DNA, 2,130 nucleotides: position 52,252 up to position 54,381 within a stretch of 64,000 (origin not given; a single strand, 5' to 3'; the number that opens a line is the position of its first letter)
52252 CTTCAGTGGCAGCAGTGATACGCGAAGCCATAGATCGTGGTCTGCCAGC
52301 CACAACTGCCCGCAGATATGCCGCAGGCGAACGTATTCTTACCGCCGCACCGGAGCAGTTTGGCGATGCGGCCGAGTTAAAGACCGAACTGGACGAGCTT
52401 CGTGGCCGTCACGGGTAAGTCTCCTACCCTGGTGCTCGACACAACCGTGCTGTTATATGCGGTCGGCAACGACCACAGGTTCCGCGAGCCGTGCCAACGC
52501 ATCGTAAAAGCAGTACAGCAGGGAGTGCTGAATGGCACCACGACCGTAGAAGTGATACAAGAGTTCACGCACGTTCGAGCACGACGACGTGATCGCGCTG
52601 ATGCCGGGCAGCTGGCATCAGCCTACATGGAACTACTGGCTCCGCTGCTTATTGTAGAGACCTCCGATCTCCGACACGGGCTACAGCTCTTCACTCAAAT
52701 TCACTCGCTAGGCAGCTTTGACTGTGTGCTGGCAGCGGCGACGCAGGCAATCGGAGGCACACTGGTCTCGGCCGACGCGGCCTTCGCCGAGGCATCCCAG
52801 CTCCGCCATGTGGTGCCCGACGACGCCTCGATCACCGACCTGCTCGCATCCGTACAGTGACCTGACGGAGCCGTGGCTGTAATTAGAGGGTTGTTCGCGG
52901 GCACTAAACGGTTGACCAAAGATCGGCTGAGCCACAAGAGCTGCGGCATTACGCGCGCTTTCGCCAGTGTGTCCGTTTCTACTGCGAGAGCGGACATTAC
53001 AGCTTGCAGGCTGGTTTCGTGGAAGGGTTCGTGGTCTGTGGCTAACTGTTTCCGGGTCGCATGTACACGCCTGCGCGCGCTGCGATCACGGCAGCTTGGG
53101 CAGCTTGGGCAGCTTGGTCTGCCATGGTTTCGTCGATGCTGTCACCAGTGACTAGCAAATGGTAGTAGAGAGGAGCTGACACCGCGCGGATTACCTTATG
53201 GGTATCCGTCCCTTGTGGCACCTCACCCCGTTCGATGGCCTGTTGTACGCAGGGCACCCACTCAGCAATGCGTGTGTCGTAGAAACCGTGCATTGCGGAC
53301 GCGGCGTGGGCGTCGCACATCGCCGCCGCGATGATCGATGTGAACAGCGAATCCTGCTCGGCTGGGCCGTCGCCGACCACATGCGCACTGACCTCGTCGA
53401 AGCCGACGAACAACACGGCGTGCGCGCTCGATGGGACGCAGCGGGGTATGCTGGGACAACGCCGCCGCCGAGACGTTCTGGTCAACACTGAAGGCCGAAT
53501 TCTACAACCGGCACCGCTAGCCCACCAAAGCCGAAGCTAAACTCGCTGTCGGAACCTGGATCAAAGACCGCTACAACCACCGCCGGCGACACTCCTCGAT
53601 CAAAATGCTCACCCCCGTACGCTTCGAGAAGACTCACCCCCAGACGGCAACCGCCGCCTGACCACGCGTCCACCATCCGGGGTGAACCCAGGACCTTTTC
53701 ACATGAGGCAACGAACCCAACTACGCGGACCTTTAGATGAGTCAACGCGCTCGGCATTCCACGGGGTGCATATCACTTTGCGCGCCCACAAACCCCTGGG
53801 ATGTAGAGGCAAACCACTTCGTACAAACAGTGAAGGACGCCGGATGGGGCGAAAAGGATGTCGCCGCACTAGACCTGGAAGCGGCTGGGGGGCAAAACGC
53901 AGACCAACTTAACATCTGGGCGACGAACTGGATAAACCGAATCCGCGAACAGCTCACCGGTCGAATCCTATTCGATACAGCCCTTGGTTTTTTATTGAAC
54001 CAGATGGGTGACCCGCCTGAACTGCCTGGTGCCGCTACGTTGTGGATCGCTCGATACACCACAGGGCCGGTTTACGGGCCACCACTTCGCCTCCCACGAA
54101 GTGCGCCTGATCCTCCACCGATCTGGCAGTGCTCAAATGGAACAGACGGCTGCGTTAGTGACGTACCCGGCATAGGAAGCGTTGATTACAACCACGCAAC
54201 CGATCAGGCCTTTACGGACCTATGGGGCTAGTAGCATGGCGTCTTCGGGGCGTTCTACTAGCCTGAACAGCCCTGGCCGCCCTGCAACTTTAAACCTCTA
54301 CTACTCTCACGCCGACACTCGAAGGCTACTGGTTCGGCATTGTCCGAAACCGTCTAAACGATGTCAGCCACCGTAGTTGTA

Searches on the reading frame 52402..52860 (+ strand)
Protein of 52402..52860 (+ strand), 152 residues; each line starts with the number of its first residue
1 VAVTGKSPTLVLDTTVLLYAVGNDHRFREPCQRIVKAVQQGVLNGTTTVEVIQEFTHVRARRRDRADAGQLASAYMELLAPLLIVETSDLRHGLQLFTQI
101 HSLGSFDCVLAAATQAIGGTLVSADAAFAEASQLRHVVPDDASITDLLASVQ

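Call 70: search_protein_families(library=pfam, proteins=[window:52402-52860:+], max_evalue=0.001)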
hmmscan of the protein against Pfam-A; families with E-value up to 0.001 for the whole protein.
window:52402-52860:+ (152 aa): 2 families
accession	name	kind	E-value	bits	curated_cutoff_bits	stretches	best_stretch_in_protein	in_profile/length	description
PF01850.27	PIN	-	6.4e-12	46.6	23.6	1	11-131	2-117/120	PIN domain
PF13470.12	PIN_3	-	0.00034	21.9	27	1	10-80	2-71/115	PIN domain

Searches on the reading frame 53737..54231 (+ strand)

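Call 70: search_protein_families(library=pfam, proteins=[window:53737-54231:+], max_evalue=0.001)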
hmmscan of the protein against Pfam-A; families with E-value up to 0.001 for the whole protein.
window:53737-54231:+ (164 aa): 1 family
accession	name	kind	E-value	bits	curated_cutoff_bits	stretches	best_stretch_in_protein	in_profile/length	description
PF01183.26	Glyco_hydro_25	-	3.5e-10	40.9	27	1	22-131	67-170/180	Glycosyl hydrolases family 25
